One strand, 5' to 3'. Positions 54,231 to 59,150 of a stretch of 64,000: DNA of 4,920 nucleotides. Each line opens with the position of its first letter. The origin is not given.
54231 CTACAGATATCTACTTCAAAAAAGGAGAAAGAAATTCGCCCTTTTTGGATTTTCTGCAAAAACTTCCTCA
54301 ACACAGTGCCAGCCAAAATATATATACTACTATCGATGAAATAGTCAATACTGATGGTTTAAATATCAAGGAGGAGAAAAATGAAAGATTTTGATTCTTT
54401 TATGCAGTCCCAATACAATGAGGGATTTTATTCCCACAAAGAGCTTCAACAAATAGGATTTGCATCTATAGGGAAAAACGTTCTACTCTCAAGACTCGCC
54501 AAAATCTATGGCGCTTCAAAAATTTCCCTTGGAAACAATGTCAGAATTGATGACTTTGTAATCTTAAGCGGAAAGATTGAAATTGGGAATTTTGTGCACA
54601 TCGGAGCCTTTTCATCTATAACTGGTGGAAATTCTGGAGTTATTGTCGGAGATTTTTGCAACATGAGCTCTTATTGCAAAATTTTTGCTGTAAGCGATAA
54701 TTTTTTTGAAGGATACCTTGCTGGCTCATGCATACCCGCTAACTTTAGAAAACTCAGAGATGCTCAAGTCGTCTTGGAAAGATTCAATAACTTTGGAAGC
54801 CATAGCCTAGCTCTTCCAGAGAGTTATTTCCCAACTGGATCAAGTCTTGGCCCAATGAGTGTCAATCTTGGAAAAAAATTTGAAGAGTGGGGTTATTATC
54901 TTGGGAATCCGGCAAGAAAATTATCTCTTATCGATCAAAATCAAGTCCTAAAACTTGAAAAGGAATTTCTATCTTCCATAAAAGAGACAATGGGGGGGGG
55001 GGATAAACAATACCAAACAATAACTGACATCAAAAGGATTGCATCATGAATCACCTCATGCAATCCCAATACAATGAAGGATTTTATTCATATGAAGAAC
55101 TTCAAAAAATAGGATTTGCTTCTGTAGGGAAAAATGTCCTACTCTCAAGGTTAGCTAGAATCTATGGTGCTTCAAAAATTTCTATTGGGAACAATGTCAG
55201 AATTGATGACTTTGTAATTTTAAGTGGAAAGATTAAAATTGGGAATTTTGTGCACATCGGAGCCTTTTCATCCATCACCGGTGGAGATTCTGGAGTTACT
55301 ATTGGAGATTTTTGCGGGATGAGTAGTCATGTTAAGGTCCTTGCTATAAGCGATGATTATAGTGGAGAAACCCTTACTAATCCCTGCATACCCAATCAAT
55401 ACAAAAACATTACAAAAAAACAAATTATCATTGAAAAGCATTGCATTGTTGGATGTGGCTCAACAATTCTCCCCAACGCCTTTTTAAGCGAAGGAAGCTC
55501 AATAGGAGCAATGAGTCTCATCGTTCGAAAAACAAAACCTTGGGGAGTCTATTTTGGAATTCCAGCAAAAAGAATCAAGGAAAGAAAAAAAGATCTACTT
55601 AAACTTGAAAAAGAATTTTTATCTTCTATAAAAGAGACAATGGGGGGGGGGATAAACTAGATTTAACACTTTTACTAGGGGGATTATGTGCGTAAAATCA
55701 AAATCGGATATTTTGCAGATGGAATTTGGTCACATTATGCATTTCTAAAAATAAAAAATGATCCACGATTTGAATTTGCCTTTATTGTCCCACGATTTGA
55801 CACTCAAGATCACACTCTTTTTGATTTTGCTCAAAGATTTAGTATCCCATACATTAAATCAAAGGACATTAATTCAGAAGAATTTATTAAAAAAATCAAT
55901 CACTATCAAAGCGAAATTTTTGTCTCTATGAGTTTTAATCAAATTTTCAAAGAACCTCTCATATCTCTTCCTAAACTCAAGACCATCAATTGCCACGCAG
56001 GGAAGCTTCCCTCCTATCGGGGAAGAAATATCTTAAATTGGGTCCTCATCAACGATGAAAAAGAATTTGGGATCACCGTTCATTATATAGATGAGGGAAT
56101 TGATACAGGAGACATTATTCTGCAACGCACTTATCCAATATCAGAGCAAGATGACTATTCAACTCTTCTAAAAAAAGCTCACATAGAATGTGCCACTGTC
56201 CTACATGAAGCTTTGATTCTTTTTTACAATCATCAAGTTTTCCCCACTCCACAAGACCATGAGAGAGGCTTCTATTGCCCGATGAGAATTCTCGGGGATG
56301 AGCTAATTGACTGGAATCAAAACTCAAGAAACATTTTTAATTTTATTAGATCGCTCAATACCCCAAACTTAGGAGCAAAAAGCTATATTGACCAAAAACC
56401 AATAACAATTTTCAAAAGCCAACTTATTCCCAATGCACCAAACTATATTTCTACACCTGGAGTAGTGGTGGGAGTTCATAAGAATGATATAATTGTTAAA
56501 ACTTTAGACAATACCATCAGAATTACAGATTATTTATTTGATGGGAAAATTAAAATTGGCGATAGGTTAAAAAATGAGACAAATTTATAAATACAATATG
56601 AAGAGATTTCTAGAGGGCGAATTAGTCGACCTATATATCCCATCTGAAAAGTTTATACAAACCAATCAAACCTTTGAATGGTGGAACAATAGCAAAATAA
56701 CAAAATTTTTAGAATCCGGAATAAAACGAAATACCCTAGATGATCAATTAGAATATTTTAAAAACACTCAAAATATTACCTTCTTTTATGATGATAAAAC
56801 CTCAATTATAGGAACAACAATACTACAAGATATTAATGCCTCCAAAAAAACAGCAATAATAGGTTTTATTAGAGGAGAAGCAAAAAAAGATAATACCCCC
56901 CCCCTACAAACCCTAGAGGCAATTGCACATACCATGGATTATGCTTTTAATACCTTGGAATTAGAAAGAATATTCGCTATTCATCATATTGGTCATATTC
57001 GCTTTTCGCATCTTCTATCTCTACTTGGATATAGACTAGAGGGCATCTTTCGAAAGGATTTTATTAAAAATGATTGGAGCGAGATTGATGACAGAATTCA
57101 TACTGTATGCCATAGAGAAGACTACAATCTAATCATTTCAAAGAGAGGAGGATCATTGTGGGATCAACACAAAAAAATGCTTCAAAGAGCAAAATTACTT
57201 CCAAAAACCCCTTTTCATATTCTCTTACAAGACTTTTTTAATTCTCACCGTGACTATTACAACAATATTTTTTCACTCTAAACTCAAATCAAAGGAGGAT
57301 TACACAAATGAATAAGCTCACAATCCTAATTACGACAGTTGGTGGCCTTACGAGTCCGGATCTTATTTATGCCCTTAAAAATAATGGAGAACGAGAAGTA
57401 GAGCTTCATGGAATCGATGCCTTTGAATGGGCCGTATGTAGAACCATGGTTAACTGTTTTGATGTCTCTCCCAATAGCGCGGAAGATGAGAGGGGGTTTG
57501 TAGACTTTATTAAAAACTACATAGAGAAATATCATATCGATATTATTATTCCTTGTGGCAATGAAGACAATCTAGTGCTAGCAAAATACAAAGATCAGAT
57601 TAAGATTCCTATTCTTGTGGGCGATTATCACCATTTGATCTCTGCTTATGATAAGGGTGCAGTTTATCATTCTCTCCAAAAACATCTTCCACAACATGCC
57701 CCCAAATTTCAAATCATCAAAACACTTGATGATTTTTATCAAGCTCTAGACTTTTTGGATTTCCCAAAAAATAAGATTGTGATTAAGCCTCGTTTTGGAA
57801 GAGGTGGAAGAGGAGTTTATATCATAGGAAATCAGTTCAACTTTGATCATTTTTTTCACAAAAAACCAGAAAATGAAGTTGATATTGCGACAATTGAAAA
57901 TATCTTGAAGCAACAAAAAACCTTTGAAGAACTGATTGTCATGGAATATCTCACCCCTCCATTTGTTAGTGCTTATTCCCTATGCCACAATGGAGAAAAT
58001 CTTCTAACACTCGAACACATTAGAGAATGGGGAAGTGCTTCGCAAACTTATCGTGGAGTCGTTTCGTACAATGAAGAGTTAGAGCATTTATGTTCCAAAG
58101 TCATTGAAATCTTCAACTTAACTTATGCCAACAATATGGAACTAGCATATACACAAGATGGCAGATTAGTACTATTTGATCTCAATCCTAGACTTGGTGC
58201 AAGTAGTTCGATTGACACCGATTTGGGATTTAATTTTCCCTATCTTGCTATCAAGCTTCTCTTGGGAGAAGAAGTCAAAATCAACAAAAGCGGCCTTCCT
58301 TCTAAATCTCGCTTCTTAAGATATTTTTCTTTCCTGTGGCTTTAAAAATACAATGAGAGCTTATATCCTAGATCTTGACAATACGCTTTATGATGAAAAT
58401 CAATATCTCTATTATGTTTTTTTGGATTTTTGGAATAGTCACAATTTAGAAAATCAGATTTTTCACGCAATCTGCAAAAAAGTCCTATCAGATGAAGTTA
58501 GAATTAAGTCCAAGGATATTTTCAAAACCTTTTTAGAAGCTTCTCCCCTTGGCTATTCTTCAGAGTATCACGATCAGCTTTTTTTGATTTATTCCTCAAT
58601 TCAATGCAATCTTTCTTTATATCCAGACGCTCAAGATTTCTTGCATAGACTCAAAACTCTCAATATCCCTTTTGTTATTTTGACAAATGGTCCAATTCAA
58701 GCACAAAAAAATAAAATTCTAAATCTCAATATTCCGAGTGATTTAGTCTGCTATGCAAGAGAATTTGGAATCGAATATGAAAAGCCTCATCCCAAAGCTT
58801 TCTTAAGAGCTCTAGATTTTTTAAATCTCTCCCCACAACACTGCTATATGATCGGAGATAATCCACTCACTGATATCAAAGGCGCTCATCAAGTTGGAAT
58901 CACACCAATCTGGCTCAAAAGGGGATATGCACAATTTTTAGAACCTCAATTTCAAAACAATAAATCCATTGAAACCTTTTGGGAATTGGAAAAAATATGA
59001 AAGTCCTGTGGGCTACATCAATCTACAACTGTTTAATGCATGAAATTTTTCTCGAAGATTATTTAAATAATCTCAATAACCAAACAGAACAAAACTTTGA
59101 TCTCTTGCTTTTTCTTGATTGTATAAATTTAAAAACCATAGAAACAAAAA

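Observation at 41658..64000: Large contingency-type glycan island: nonulosonic acid biosynthesis/decoration genes with seven poly-G/C tracts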

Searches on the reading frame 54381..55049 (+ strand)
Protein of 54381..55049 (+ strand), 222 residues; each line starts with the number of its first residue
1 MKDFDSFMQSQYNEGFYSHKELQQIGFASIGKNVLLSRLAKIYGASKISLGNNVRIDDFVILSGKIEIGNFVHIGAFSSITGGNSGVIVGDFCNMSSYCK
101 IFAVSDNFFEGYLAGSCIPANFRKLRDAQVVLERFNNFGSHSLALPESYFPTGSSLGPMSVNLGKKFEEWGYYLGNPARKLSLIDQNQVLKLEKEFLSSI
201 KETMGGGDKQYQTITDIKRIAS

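Call 5: search_protein_families(library=pfam, proteins=[window:54381-55049:+], max_evalue=0.01)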
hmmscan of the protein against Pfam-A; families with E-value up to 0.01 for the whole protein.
window:54381-55049:+ (222 aa): 1 family
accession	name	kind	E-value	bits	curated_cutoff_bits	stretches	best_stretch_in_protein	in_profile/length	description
PF00132.30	Hexapep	-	3.4e-09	36.5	27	1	49-82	3-36/36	Bacterial transferase hexapeptide (six repeats)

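Call 19: search_protein_families(library=ncbifam, proteins=[window:54381-55049:+], max_evalue=0.001)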
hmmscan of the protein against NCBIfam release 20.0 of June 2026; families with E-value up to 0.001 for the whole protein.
window:54381-55049:+ (222 aa): 4 families
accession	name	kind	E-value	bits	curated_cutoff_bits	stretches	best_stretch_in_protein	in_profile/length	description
TIGR01173.1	glmU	equivalog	0.00024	20.1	366.85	1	33-98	248-309/452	bifunctional UDP-N-acetylglucosamine diphosphorylase/glucosamine-1-phosphate N-acetyltransferase GlmU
TIGR01852.1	lipid_A_lpxA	equivalog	0.0004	19.7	231.05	1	45-82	117-166/254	acyl-ACP--UDP-N-acetylglucosamine O-acyltransferase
NF003657.0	PRK05289.1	equivalog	0.0004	19.6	226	1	45-86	134-174/264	acyl-ACP--UDP-N-acetylglucosamine O-acyltransferase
NF006986.0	PRK09451.1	equivalog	0.00042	19.2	725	1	36-101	254-315/456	bifunctional UDP-N-acetylglucosamine diphosphorylase/glucosamine-1-phosphate N-acetyltransferase GlmU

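Call 50: list_cluster_members(proteins=[window:54381-55049:+, window:55046-55660:+, window:43200-44177:-, window:52401-52793:+, window:56574-57281:+, window:46039-46323:-, window:45212-45973:-, window:59905-60960:+, window:48165-49352:+, window:44304-45170:-])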
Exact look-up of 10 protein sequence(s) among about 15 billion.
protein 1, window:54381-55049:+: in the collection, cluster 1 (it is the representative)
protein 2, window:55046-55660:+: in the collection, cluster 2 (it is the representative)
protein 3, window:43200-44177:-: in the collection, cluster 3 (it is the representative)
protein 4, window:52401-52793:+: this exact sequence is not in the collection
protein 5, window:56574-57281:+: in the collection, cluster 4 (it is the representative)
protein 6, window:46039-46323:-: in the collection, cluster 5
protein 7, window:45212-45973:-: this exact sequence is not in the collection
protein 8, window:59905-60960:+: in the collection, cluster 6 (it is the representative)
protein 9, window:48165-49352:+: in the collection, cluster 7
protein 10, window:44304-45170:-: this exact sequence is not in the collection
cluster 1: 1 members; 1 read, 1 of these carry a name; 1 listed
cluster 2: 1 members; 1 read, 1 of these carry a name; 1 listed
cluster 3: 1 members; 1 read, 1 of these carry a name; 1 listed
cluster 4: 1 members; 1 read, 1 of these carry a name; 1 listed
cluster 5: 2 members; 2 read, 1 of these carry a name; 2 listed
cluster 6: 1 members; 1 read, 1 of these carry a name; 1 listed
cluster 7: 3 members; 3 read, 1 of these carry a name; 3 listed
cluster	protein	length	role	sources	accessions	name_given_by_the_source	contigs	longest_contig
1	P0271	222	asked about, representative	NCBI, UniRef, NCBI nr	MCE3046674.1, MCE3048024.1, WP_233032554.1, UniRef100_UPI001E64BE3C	acyltransferase [Helicobacter kayseriensis] | acyltransferase n=1 Tax=Helicobacter kayseriensis TaxID=2905877 RepID=UPI001E64BE3C | galactoside O-acetyltransferase [Helicobacter kayseriensis]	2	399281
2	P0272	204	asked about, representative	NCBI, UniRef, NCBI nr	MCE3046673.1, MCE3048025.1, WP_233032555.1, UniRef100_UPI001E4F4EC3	acyltransferase [Helicobacter kayseriensis] | acyltransferase n=1 Tax=Helicobacter kayseriensis TaxID=2905877 RepID=UPI001E4F4EC3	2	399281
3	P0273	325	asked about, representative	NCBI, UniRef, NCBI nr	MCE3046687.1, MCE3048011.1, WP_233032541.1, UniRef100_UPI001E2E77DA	cytidylyltransferase domain-containing protein [Helicobacter kayseriensis] | cytidylyltransferase domain-containing protein n=1 Tax=Helicobacter kayseriensis ... | hypothetical protein [Helicobacter kayseriensis]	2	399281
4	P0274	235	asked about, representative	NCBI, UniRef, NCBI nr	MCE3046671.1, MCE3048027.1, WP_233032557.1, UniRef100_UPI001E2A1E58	GNAT family N-acetyltransferase [Helicobacter kayseriensis] | GNAT family N-acetyltransferase n=1 Tax=Helicobacter kayseriensis TaxID=2905877 ... | GNAT family protein [Helicobacter kayseriensis]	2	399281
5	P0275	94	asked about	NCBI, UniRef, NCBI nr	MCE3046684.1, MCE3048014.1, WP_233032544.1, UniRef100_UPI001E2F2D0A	glycosyltransferase family 2 protein [Helicobacter kayseriensis] | glycosyltransferase family 2 protein n=1 Tax=Helicobacter kayseriensis TaxID=2905877 ... | glycosyltransferase family A protein [Helicobacter kayseriensis]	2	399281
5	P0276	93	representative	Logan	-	-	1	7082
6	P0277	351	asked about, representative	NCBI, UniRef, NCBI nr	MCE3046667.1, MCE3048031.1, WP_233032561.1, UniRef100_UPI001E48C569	N-acetylneuraminate synthase family protein [Helicobacter kayseriensis] | N-acetylneuraminate synthase family protein n=1 Tax=Helicobacter kayseriensis ...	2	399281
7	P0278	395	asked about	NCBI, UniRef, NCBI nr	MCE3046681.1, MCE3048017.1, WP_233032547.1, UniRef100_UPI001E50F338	LegC family aminotransferase [Helicobacter kayseriensis] | LegC family aminotransferase n=1 Tax=Helicobacter kayseriensis TaxID=2905877 ...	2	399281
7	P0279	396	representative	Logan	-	-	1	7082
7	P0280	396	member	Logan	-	-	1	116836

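Call 51: find_encoding_contigs(protein=P0280, flank=10000, max_places=5)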
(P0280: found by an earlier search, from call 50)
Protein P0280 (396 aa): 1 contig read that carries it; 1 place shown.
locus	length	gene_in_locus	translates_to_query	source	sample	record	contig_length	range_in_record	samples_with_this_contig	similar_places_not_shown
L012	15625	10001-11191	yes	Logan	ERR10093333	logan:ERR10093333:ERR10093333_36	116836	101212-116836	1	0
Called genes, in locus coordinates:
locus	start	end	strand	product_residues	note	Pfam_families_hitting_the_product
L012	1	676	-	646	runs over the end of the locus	PF00005:ABC_tran, PF13555:AAA_29 (faint), PF02463:SMC_N (faint), PF13304:AAA_21 (faint), PF12848:ABC_tran_Xtn, PF00005:ABC_tran, PF16326:ABC_tran_CTD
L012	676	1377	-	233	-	PF01553:Acyltransferase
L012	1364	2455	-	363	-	-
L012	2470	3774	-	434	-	PF22694:CtpB_N-like, PF00595:PDZ, PF13180:PDZ_2, PF17820:PDZ_6, PF03572:Peptidase_S41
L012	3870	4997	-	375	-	PF00535:Glycos_transf_2, PF13641:Glyco_tranf_2_3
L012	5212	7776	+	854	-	PF02861:Clp_N, PF23569:NBD_SMAX1, PF00004:AAA, PF17871:AAA_lid_9, PF00004:AAA, PF07724:AAA_2, PF07728:AAA_5, PF10431:ClpB_D2-small, +6 more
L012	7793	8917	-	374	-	PF00535:Glycos_transf_2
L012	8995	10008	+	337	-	PF01073:3Beta_HSD, PF01370:Epimerase, PF02719:Polysacc_synt_2, PF04321:RmlD_sub_bind (weak), PF07993:NAD_binding_4, PF16363:GDP_Man_Dehyd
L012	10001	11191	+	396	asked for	PF01041:DegT_DnrJ_EryC1, PF00155:Aminotran_1_2 (weak)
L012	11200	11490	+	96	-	-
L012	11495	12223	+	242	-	PF00106:adh_short, PF13561:adh_short_C2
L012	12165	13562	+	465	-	PF00501:AMP-binding, PF13193:AMP-binding_C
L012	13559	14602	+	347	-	PF08545:ACP_syn_III, PF08541:ACP_syn_III_C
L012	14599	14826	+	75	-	-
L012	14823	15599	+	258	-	PF00106:adh_short, PF08659:KR, PF13561:adh_short_C2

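Call 52: find_encoding_contigs(protein=P0279, flank=10000, max_places=5)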
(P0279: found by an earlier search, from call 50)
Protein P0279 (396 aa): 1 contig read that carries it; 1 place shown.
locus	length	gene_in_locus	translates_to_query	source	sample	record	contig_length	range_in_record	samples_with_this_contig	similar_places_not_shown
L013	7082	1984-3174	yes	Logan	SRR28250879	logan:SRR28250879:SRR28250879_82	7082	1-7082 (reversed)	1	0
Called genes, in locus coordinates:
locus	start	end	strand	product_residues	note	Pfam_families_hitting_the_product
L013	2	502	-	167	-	?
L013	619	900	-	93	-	PF13641:Glyco_tranf_2_3 (weak), PF00535:Glycos_transf_2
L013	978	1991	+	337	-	PF01073:3Beta_HSD, PF01370:Epimerase, PF02719:Polysacc_synt_2, PF04321:RmlD_sub_bind (weak), PF07993:NAD_binding_4, PF16363:GDP_Man_Dehyd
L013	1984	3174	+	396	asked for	PF01041:DegT_DnrJ_EryC1, PF00155:Aminotran_1_2 (weak)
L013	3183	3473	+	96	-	-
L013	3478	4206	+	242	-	PF00106:adh_short, PF13561:adh_short_C2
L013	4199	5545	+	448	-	PF00501:AMP-binding, PF13193:AMP-binding_C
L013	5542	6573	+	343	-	PF08545:ACP_syn_III, PF08541:ACP_syn_III_C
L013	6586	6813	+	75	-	-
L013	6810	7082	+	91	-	?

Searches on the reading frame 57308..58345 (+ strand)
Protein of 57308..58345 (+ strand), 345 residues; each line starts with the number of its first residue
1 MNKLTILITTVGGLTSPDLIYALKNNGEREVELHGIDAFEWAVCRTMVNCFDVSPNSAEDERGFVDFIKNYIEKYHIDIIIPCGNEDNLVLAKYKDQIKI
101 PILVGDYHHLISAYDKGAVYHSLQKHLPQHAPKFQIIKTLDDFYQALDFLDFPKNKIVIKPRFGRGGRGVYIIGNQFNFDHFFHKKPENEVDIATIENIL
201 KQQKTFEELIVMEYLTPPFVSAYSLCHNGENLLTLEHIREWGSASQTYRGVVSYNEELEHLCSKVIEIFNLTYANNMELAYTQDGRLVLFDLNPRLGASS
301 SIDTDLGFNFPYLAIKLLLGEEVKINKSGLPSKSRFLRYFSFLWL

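Call 5: search_protein_families(library=pfam, proteins=[window:57308-58345:+], max_evalue=0.01)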
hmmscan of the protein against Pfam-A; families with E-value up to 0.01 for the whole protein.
window:57308-58345:+ (345 aa): 4 families
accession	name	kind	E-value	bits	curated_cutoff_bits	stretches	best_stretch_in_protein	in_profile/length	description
PF15632.11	ATPgrasp_Ter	-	9.2e-13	48.5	29.1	1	206-323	2-113/131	ATP-grasp in the biosynthetic pathway with Ter operon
PF02655.19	ATP-grasp_3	-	1.8e-06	28.6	23.2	1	115-299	3-160/160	ATP-grasp domain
PF02786.22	CPSase_L_D2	-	1.2e-05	25.3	19.8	1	121-323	7-208/211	Carbamoyl-phosphate synthase L chain, ATP binding domain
PF14398.11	ATPgrasp_YheCD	-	0.0002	21.1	26.8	1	115-201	11-90/255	YheC/D like ATP-grasp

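Call 19: search_protein_families(library=ncbifam, proteins=[window:57308-58345:+], max_evalue=0.001)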
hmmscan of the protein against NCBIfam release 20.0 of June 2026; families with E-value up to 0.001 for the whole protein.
window:57308-58345:+ (345 aa): 6 families
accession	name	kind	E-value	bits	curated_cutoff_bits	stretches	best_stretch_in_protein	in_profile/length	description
NF009402.0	PRK12767.1-1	equivalog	7.3e-18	64.4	218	1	4-327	3-306/329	carbamoyl phosphate synthase-like protein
NF009405.0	PRK12767.1-4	equivalog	2.1e-15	56.5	390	2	6-189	3-179/320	carbamoyl phosphate synthase-like protein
NF009406.0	PRK12767.1-5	equivalog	3.8e-06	26.2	271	1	61-322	56-297/327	carbamoyl phosphate synthase-like protein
NF009404.0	PRK12767.1-3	equivalog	6.4e-05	22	316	1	19-324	14-312/344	carbamoyl phosphate synthase-like protein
NF003671.0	PRK05294.1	equivalog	7.1e-05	20.6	599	0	78-188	629-735/1058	carbamoyl-phosphate synthase large subunit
NF009403.0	PRK12767.1-2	equivalog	0.00013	21.3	286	1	5-184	2-173/342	carbamoyl phosphate synthase-like protein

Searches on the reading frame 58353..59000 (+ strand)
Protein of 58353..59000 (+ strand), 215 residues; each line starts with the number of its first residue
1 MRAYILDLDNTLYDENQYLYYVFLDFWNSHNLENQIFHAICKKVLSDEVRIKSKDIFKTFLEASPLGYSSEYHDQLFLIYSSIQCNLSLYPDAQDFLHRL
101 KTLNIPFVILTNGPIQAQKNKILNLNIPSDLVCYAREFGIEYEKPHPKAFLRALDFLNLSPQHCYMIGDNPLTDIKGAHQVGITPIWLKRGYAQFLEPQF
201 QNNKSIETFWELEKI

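Call 8: search_protein_families(library=pfam, proteins=[window:58353-59000:+], max_evalue=0.01)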
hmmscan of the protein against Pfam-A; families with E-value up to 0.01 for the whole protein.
window:58353-59000:+ (215 aa): 6 families
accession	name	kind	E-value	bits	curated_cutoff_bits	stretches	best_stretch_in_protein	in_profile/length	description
PF00702.32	Hydrolase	-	9.7e-22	78.7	26.4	1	1-182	1-191/191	haloacid dehalogenase-like hydrolase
PF13419.12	HAD_2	-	7e-20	72.3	23.8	1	5-187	2-177/178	Haloacid dehalogenase-like hydrolase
PF13242.12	Hydrolase_like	-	6e-13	48.9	22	1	143-192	3-52/75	HAD-hyrolase-like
PF12710.13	HAD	-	0.00045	21.1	27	1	5-114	2-111/189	haloacid dehalogenase-like hydrolase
PF13344.12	Hydrolase_6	-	0.00096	19.6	27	1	89-122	15-48/101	Haloacid dehalogenase-like hydrolase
PF09419.16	PGP_phosphatase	-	0.0043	17.1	20.4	0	160-191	135-166/168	Mitochondrial PGP phosphatase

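Call 19: search_protein_families(library=ncbifam, proteins=[window:58353-59000:+], max_evalue=0.001)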
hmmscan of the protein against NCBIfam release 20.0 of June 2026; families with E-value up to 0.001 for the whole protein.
window:58353-59000:+ (215 aa): 33 families (the best 25 are shown)
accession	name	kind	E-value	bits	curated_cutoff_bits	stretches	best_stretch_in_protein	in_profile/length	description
TIGR02253.1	CTE7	subfamily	1.3e-28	100.2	169.75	1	2-193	3-199/221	TIGR02253 family HAD-type hydrolase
TIGR02254.1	YjjG_YfnB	equivalog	7.4e-15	55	159.9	1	74-208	85-215/223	YjjG family noncanonical pyrimidine nucleotidase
TIGR02252.1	DREG-2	subfamily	1.9e-13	50.7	155.2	1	70-187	88-203/203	HAD hydrolase, REG-2-like, family IA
TIGR01662.1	HAD-SF-IIIA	subfamily_domain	2e-13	50.7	44.6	1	86-190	23-140/141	HAD-IIIA family hydrolase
TIGR01428.1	HAD_type_II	equivalog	9.2e-13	48.6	125.4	1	86-192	89-194/197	haloacid dehalogenase type II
TIGR01549.1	HAD-SF-IA-v1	subfamily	1.1e-12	48.6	23.3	1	82-182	56-149/149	HAD-IA family hydrolase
NF053830.1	RUBPPhHalo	equivalog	5.8e-12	45.7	330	1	86-212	101-230/234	ribulose-1,5-bisphosphate 5-phosphatase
NF009695.0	PRK13222.1-2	equivalog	7.4e-12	45.2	225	1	5-195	10-200/226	phosphoglycolate phosphatase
TIGR01460.1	HAD-SF-IIA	subfamily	7.6e-12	45.5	100.15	1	144-190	197-245/246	HAD-IIA family hydrolase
TIGR01668.1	YqeG_hyp_ppase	hypoth_equivalog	2e-10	40.5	89.1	1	87-191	42-138/170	YqeG family HAD IIIA-type phosphatase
NF008610.0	PRK11587.1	equivalog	9.5e-10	38.2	282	1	3-172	5-166/219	sugar phosphatase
NF006976.0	PRK09449.1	equivalog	4.9e-09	36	183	1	88-200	95-210/225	pyrimidine 5'-nucleotidase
TIGR01449.2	PGP_bact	equivalog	6.3e-09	35.7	180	1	88-194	85-190/213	phosphoglycolate phosphatase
TIGR01509.1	HAD-SF-IA-v3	subfamily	5.5e-08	33.1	29.4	1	83-187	60-153/154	HAD-IA family hydrolase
TIGR01993.1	Pyr-5-nucltdase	equivalog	1.8e-07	31.2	142.9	1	4-184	3-179/183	pyrimidine 5'-nucleotidase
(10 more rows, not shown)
